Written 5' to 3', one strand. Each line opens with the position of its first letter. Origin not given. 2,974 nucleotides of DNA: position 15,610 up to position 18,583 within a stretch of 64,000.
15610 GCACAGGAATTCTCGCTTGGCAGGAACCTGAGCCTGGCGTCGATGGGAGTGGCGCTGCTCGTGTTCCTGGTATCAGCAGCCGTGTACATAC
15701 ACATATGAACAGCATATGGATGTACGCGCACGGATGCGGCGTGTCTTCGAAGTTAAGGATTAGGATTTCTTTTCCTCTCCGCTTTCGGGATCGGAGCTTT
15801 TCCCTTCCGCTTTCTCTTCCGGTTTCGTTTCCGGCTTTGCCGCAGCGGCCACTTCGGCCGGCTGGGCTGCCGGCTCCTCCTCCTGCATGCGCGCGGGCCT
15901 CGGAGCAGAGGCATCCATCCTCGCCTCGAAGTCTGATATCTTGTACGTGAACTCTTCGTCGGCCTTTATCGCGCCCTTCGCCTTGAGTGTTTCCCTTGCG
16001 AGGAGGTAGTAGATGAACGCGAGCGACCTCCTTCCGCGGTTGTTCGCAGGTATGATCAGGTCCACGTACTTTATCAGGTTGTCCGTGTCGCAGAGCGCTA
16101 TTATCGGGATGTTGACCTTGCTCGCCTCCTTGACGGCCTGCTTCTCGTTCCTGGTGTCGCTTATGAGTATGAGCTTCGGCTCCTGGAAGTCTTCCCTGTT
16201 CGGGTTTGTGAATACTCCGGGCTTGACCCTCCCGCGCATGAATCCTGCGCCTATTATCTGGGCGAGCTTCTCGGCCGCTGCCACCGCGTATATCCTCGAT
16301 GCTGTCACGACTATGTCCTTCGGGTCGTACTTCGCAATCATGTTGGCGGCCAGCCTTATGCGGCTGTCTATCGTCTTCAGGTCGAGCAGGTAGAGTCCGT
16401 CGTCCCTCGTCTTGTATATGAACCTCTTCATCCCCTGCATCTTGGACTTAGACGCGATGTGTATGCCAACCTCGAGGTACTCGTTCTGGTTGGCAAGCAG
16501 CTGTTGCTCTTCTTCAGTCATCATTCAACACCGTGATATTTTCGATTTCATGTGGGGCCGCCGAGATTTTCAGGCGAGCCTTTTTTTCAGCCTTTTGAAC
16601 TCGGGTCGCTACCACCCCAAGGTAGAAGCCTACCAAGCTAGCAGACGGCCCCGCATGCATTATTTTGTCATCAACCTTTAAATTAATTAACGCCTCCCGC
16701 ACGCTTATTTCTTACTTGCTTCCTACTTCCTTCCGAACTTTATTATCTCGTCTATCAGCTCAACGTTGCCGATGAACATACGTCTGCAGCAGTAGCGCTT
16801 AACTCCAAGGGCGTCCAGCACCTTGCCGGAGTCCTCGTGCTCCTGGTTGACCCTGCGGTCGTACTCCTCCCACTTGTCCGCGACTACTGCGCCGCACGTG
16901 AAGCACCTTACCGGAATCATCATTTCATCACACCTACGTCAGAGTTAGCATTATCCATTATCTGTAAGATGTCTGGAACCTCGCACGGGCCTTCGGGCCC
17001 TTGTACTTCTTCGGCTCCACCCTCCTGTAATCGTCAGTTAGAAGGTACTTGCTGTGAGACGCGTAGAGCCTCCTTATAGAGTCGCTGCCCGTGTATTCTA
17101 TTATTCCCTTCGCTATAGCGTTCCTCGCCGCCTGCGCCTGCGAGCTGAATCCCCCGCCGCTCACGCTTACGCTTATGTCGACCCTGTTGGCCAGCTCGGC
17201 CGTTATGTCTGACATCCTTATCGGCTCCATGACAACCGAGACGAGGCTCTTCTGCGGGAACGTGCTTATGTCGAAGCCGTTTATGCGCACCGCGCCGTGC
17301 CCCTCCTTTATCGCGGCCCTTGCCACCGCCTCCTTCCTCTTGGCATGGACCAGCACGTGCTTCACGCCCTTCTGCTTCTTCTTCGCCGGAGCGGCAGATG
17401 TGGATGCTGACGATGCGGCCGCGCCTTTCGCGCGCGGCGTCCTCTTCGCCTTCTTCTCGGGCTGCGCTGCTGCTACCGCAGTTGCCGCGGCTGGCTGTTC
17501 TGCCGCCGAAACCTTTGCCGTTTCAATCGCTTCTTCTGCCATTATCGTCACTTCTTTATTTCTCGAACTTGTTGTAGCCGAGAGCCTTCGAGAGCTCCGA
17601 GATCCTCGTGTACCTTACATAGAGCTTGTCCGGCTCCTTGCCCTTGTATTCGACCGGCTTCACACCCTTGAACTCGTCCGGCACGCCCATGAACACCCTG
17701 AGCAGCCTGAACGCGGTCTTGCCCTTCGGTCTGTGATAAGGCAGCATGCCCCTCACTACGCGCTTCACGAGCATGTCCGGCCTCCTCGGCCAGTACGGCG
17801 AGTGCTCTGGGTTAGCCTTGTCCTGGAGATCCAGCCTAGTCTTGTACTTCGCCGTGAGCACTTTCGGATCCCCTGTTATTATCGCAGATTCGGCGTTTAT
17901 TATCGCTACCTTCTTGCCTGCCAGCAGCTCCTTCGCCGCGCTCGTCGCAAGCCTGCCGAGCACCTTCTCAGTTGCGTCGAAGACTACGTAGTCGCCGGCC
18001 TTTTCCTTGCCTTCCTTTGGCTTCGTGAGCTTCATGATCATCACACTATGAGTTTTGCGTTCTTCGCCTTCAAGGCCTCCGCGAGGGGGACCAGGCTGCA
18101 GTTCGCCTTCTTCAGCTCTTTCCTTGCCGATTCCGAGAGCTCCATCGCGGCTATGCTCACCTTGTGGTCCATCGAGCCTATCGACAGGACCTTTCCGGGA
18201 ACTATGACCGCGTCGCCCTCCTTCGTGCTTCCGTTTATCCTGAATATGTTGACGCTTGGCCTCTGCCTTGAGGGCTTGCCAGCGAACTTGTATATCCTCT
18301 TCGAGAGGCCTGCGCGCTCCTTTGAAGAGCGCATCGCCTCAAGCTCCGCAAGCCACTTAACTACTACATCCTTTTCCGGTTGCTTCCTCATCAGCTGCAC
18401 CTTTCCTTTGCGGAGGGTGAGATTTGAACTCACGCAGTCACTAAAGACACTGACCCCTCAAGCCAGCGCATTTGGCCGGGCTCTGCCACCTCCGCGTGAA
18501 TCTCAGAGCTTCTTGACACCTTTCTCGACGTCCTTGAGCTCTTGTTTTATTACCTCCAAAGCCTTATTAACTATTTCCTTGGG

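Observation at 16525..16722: tRNA-Pro(GGG) with an intron in the T-loop, sitting where rpoK and eno are expected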

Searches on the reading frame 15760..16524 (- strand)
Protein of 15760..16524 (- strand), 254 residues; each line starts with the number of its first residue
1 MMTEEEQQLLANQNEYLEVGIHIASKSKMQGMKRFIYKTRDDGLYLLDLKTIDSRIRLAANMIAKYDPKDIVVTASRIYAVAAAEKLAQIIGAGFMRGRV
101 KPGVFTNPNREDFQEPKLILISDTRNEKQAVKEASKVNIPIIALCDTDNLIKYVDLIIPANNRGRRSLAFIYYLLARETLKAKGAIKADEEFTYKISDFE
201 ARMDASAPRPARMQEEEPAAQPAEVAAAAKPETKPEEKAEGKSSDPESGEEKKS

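Call 12: search_protein_families(library=pfam, proteins=[window:15760-16524:-], max_evalue=0.01)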
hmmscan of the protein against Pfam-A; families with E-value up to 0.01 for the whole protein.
window:15760-16524:- (254 aa): 1 family
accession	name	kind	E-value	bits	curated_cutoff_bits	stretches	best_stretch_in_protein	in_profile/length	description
PF00318.25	Ribosomal_S2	-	1.1e-20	74.2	26.1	2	114-177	148-211/216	Ribosomal protein S2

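Call 13: find_homologous_proteins(query=window:15760-16524:-)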
Query window:15760-16524:- (254 aa): 538 proteins with E <= 0.001 among 2453 candidates; the best 120 are listed.
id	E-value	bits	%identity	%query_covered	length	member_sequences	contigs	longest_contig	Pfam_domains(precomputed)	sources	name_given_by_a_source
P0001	5.6e-157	539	100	100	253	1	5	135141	PF00318.26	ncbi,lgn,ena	-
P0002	1.1e-124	433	84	93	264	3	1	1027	PF00318.26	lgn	-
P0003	3.4e-119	415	80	94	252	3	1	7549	PF00318.26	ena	-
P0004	6.2e-98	345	76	79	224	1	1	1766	PF00318.26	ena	-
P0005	5.8e-97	342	76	80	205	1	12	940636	PF00318.26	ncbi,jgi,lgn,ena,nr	ncbi:MAG: 30S ribosomal protein S2 [Candidatus Marsarchaeota archaeon]|jgi:small subunit ribosomal p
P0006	6.6e-97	342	72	84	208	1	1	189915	PF00318.26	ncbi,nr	ncbi:MAG: 30S ribosomal protein S2 [Candidatus Micrarchaeota archaeon]|nr:30S ribosomal protein S2 [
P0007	2.6e-96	340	71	84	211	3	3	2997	PF00318.26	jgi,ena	-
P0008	3.9e-96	340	71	83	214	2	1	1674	PF00318.26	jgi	jgi:small subunit ribosomal protein S2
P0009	5.6e-96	339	73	82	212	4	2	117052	PF00318.26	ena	-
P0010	7.4e-96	339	73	82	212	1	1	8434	PF00318.26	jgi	jgi:small subunit ribosomal protein S2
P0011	1.0e-95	338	72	82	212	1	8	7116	PF00318.26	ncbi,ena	-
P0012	1.9e-95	337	73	80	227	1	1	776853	PF00318.26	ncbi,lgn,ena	-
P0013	2.0e-95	337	73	80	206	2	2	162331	PF00318.26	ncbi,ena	-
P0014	2.2e-95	337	73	80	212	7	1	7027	PF00318.26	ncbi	-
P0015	2.6e-95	337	72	82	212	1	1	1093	PF00318.26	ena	-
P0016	3.0e-95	337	73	81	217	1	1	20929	PF00318.26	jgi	jgi:small subunit ribosomal protein S2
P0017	4.7e-95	336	72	83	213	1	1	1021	PF00318.26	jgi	jgi:small subunit ribosomal protein S2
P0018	5.0e-95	336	75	80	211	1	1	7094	PF00318.26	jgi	jgi:small subunit ribosomal protein S2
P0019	5.1e-95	336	71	84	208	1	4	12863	PF00318.26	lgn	-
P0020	5.2e-95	336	71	82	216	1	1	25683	PF00318.26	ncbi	-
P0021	5.3e-95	336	72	84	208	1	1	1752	PF00318.26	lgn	-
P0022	7.9e-95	335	72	83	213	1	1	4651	PF00318.26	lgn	-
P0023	1.1e-94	335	72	80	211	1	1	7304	PF00318.26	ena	-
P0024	1.9e-94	334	73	80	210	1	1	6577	PF00318.26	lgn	-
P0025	1.9e-94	334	72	82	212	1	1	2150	PF00318.26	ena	-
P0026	2.3e-94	334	75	80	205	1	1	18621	PF00318.26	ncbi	ncbi:MAG: 30S ribosomal protein S2 [Candidatus Micrarchaeia archaeon]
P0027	2.3e-94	334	74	78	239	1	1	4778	PF00318.26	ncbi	-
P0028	2.9e-94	333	71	83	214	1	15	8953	PF00318.26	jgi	jgi:small subunit ribosomal protein S2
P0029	3.7e-94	333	75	80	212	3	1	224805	PF00318.26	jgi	jgi:small subunit ribosomal protein S2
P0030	3.9e-94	333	71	83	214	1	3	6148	PF00318.26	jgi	jgi:small subunit ribosomal protein S2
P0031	4.4e-94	333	71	82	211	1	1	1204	PF00318.26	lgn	-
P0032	4.9e-94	333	72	82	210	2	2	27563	PF00318.26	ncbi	ncbi:MAG: 30S ribosomal protein S2 [Candidatus Micrarchaeia archaeon]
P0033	5.1e-94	333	72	80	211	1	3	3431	PF00318.26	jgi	jgi:small subunit ribosomal protein S2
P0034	5.3e-94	333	70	85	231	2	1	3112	PF00318.26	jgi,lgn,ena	jgi:small subunit ribosomal protein S2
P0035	5.6e-94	333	74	80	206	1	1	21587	PF00318.26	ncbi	ncbi:MAG: 30S ribosomal protein S2 [Candidatus Micrarchaeia archaeon]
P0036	6.4e-94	332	71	83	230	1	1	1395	PF00318.26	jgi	jgi:small subunit ribosomal protein S2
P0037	6.7e-94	332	71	83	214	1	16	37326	PF00318.26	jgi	jgi:small subunit ribosomal protein S2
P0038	8.0e-94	332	71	83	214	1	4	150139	PF00318.26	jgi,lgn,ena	jgi:small subunit ribosomal protein S2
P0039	1.2e-93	331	72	81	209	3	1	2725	PF00318.26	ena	-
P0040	1.3e-93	331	73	79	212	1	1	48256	PF00318.26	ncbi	ncbi:MAG: 30S ribosomal protein S2 [Candidatus Micrarchaeaceae archaeon]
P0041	1.4e-93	331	73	81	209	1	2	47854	PF00318.26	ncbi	ncbi:MAG: 30S ribosomal protein S2 [Candidatus Micrarchaeia archaeon]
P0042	1.6e-93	331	70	82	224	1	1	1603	PF00318.26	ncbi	-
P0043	2.1e-93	331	74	79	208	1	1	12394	PF00318.26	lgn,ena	-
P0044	3.5e-93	330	72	81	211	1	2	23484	PF00318.26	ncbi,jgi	jgi:small subunit ribosomal protein S2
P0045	3.5e-93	330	66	89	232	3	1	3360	PF00318.26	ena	-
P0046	4.1e-93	330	74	78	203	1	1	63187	PF00318.26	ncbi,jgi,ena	-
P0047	4.1e-93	330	73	80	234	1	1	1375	PF00318.26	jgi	jgi:small subunit ribosomal protein S2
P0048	4.2e-93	330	71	81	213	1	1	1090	PF00318.26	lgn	-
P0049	5.3e-93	329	71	80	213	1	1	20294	PF00318.26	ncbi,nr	ncbi:MAG: 30S ribosomal protein S2 [Candidatus Micrarchaeota archaeon]|nr:30S ribosomal protein S2 [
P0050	6.1e-93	329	70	85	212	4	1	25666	PF00318.26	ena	-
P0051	6.2e-93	329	71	80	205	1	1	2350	PF00318.26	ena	-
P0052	6.9e-93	329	70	84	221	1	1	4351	PF00318.26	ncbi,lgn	-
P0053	7.3e-93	329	74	79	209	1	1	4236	PF00318.26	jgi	jgi:small subunit ribosomal protein S2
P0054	7.7e-93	329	70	83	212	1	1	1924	PF00318.26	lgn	-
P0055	8.3e-93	329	75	77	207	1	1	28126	PF00318.26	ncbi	-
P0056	8.9e-93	329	74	79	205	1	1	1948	PF00318.26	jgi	-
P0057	1.2e-92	328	74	79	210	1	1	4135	PF00318.26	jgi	jgi:small subunit ribosomal protein S2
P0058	1.2e-92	328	73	79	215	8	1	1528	PF00318.26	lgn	-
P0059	1.2e-92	328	71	80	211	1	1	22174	PF00318.26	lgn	-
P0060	1.3e-92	328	61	98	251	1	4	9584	PF00318.26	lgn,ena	-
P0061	1.7e-92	328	70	83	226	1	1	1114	PF00318.26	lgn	-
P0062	1.8e-92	328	74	78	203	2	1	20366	PF00318.26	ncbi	ncbi:MAG: 30S ribosomal protein S2 [Candidatus Micrarchaeia archaeon]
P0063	1.9e-92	328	73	80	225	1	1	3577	PF00318.26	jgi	jgi:small subunit ribosomal protein S2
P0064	2.4e-92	327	70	83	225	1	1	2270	PF00318.26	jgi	jgi:small subunit ribosomal protein S2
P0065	2.5e-92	327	71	80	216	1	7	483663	PF00318.26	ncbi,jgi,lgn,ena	jgi:small subunit ribosomal protein S2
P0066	3.0e-92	327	71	81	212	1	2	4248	PF00318.26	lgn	-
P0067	3.2e-92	327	72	82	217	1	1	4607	PF00318.26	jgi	jgi:small subunit ribosomal protein S2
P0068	3.4e-92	327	73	78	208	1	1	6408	PF00318.26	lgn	-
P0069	3.5e-92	327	72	80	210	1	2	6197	PF00318.26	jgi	jgi:small subunit ribosomal protein S2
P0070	3.6e-92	327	72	78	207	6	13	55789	PF00318.26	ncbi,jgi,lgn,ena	jgi:small subunit ribosomal protein S2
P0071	3.8e-92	327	68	81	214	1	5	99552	PF00318.26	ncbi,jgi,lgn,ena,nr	ncbi:30S ribosomal protein S2 [Candidatus Marsarchaeota archaeon]|jgi:small subunit ribosomal protei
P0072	4.1e-92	326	71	81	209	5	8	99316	PF00318.26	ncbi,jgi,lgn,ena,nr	ncbi:MAG: 30S ribosomal protein S2 [Candidatus Marsarchaeota archaeon]|jgi:small subunit ribosomal p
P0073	4.7e-92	326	71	79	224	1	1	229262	PF00318.26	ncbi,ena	-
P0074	5.1e-92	326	71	80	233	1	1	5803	PF00318.26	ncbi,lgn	-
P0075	6.5e-92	326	72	80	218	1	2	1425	PF00318.26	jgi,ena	-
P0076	6.6e-92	326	72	80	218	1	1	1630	PF00318.26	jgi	jgi:small subunit ribosomal protein S2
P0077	6.8e-92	326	73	79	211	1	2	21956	PF00318.26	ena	-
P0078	7.1e-92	326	71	84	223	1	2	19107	PF00318.26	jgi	jgi:small subunit ribosomal protein S2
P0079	7.3e-92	326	68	84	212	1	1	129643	PF00318.26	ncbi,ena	-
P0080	7.9e-92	326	70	83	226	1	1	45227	PF00318.26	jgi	jgi:small subunit ribosomal protein S2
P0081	8.0e-92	325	66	87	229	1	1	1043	PF00318.26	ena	-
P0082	8.2e-92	325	71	79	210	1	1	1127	PF00318.26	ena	-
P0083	8.5e-92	325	74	78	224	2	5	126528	PF00318.26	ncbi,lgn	-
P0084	8.5e-92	325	71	80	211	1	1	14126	PF00318.26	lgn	-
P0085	9.1e-92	325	71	79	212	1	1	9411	PF00318.26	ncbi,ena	-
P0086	9.5e-92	325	71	79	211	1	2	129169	PF00318.26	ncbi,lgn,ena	-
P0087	1.1e-91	325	73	82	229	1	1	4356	PF00318.26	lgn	-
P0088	1.4e-91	325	70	82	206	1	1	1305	PF00318.26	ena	-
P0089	1.5e-91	325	72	80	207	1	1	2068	PF00318.26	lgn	-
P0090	1.6e-91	325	67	85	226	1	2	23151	PF00318.26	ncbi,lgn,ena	-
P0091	1.6e-91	325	72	79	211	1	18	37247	PF00318.26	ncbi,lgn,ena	-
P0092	1.7e-91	324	70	84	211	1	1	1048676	PF00318.26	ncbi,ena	-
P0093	1.8e-91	324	72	80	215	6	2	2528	PF00318.26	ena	-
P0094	1.9e-91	324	72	79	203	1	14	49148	PF00318.26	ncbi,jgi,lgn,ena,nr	ncbi:30S ribosomal protein S2 [Candidatus Marsarchaeota archaeon]|jgi:small subunit ribosomal protei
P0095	2.3e-91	324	72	80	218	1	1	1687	PF00318.26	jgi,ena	-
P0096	2.9e-91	324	72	79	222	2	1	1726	PF00318.26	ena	-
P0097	3.0e-91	324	72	79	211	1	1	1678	PF00318.26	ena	-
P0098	3.0e-91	324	72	81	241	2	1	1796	PF00318.26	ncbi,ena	-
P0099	3.2e-91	324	72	79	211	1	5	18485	PF00318.26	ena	-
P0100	3.4e-91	323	69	80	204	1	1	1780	PF00318.26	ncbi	-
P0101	3.5e-91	323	72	79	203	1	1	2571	PF00318.26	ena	-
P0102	3.5e-91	323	72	79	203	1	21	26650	PF00318.26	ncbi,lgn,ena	-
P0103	3.7e-91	323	69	83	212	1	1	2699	PF00318.26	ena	-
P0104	4.2e-91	323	72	79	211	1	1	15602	PF00318.26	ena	-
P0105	4.4e-91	323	72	79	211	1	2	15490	PF00318.26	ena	-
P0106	4.7e-91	323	71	81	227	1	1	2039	PF00318.26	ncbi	ncbi:MAG: 30S ribosomal protein S2 [Candidatus Micrarchaeales archaeon]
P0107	5.0e-91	323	72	79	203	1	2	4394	PF00318.26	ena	-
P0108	5.0e-91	323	70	80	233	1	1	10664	PF00318.26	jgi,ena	jgi:small subunit ribosomal protein S2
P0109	6.0e-91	323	67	85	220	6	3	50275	PF00318.26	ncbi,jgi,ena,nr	ncbi:MAG TPA: 30S ribosomal protein S2 [Candidatus Baltobacteraceae bacterium]|nr:30S ribosomal prot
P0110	6.1e-91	323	71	81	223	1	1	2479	PF00318.26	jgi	jgi:small subunit ribosomal protein S2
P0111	6.3e-91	323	70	82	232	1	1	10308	PF00318.26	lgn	-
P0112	6.5e-91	323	70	83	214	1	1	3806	PF00318.26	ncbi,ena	-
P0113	6.7e-91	322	70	82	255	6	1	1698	PF00318.26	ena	-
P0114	8.6e-91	322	70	81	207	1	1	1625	PF00318.26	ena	-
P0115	8.8e-91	322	72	79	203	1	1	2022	PF00318.26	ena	-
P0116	8.8e-91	322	67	83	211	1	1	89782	PF00318.26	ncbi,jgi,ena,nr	ncbi:MAG TPA: 30S ribosomal protein S2 [Candidatus Acidoferrum sp.]|nr:30S ribosomal protein S2 [Can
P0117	9.4e-91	322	71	81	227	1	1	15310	PF00318.26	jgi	jgi:small subunit ribosomal protein S2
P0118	9.4e-91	322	71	78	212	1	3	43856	PF00318.26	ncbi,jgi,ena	jgi:small subunit ribosomal protein S2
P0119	9.6e-91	322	72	79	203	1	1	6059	PF00318.26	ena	-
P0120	9.7e-91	322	72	78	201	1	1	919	PF00318.26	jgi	jgi:small subunit ribosomal protein S2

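Call 16: find_related_loci(query=A1, collection=genome_contigs, flank=4000)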
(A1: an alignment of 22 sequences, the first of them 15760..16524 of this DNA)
Query A1 (254 aa) in genome_contigs; peptide patterns used: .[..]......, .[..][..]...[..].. (x = any residue, [..] = any of these).
173 stretches matched a pattern; 124 encode a relative of the query (tblastn E <= 1e-3); the best 80 are kept; 80 distinct loci.
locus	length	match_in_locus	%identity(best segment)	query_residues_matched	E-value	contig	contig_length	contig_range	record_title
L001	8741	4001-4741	80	5-244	2e-129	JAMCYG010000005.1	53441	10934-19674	MAG: Candidatus Marsarchaeota archaeon isolate FK_Sedi_B_Bin.360 NODE_1523_length_53441_cov_21.4119, whole genome shotgu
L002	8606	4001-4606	76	6-207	9e-106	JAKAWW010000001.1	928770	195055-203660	MAG: Candidatus Micrarchaeota archaeon isolate YP4.bin88 NODE_4_length_928770_cov_34.890113, whole genome shotgun sequen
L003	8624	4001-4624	72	2-214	2e-105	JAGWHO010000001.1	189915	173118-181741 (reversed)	MAG: Candidatus Micrarchaeota archaeon isolate REEA81 REEA81_1_length_189915_cov_8.280012, whole genome shotgun sequence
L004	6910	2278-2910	72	2-214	1e-105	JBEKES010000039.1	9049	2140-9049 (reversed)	MAG: Candidatus Micrarchaeaceae archaeon isolate SPRUCE 211 SPRUCE_211_39, whole genome shotgun sequence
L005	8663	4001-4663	69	1-221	4e-105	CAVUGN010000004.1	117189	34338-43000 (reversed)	MAG: uncultured Candidatus Micrarchaeota archaeon isolate MFD02138.bin.1.89 genome assembly, contig: contig_23160, whole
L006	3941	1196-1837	71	1-214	2e-105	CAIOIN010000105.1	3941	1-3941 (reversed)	uncultured Candidatus Micrarchaeota archaeon isolate C24_bin-1049 genome assembly, contig: bin-1049:105/135, whole genom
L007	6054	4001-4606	74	4-205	5e-104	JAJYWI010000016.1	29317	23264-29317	MAG: Candidatus Micrarchaeota archaeon isolate FK3.bin110 NODE_3042_length_29317_cov_1.732169, whole genome shotgun sequ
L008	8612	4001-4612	73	2-205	5e-104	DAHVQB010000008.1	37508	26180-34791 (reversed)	MAG TPA_asm: Candidatus Micrarchaeota archaeon isolate clean615 k141_896343, whole genome shotgun sequence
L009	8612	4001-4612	73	2-205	5e-104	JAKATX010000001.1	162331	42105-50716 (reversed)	MAG: Candidatus Micrarchaeota archaeon isolate YP3.bin112 NODE_89_length_162331_cov_13.6931, whole genome shotgun sequen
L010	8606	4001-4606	73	8-209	2e-103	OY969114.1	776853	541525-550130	MAG: uncultured Candidatus Micrarchaeota archaeon isolate MFD05580.bin.1.37 genome assembly, chromosome: 1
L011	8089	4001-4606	75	6-207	4e-103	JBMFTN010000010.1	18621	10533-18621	MAG: Candidatus Micrarchaeia archaeon isolate KM4347-14 NODE_870_length_18621_cov_57.619897, whole genome shotgun sequen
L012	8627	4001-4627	71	1-209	3e-103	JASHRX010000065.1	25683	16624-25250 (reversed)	MAG: Candidatus Micrarchaeota archaeon isolate JOPF112 JOPF_NEAR_contig_1487382, whole genome shotgun sequence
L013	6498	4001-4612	74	6-209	6e-103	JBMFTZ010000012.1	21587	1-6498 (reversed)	MAG: Candidatus Micrarchaeia archaeon isolate KM4347-26 NODE_695_length_21587_cov_19.695755, whole genome shotgun sequen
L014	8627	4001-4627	72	6-214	9e-103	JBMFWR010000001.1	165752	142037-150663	MAG: Candidatus Micrarchaeia archaeon isolate KM4364-23 NODE_1_length_165752_cov_6.553505, whole genome shotgun sequence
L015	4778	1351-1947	74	6-204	2e-102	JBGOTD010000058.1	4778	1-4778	MAG: Candidatus Micrarchaeaceae archaeon isolate OBJ_0618_7090110_170 k141_9371824_length_4778_cov_8.0000, whole genome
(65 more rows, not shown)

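Call 42: list_cluster_members(proteins=[P0001])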
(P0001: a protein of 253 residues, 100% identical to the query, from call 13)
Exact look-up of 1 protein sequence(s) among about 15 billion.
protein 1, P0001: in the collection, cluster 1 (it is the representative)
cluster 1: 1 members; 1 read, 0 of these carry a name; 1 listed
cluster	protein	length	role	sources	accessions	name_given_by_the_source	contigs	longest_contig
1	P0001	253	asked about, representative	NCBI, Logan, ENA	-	-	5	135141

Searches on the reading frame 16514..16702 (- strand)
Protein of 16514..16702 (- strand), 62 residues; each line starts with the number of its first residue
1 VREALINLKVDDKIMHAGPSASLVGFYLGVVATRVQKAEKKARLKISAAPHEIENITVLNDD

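Call 12: search_protein_families(library=pfam, proteins=[window:16514-16702:-], max_evalue=0.01)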
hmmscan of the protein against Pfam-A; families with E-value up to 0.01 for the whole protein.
window:16514-16702:- (62 aa): 0 families

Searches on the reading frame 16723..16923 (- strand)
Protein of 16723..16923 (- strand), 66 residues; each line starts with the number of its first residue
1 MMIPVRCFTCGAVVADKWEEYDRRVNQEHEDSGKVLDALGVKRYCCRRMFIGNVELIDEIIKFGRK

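Call 12: search_protein_families(library=pfam, proteins=[window:16723-16923:-], max_evalue=0.01)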
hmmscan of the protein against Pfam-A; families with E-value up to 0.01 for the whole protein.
window:16723-16923:- (66 aa): 1 family
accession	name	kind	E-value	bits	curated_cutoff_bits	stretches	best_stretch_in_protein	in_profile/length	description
PF01194.22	RNA_pol_N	-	4.7e-30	104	26.9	1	2-60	1-58/58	RNA polymerases N / 8 kDa subunit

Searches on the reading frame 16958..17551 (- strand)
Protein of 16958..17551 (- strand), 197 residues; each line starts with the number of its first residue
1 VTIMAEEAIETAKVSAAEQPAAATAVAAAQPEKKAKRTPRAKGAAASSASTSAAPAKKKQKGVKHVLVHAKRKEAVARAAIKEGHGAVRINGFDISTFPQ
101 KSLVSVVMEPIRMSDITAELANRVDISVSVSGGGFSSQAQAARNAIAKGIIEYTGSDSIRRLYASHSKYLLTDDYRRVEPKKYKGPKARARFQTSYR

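Call 12: search_protein_families(library=pfam, proteins=[window:16958-17551:-], max_evalue=0.01)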
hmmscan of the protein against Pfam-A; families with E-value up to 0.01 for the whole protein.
window:16958-17551:- (197 aa): 1 family
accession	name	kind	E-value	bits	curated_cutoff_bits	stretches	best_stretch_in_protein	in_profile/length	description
PF00380.25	Ribosomal_S9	-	5.7e-33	114.4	22.5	1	71-197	2-121/121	Ribosomal protein S9/S16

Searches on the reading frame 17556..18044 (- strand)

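Call 12: search_protein_families(library=pfam, proteins=[window:17556-18044:-], max_evalue=0.01)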
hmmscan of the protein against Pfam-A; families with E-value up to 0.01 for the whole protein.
window:17556-18044:- (162 aa): 1 family
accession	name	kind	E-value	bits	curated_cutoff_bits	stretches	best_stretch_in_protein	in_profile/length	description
PF00572.24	Ribosomal_L13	-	1.2e-19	70.9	23.8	1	19-122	3-117/119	Ribosomal protein L13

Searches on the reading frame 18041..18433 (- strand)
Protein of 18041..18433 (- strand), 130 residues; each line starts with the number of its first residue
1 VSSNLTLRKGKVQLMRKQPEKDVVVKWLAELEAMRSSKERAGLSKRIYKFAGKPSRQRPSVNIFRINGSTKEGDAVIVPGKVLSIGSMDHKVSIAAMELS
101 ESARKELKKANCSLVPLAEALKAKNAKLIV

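Call 12: search_protein_families(library=pfam, proteins=[window:18041-18433:-], max_evalue=0.01)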
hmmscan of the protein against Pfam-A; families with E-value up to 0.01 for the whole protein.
window:18041-18433:- (130 aa): 1 family
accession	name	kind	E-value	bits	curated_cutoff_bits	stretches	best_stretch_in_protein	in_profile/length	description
PF00828.25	Ribosomal_L27A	-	0.0097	16.8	21.5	0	81-113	38-70/72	Ribosomal proteins 50S-L15, 50S-L18e, 60S-L27A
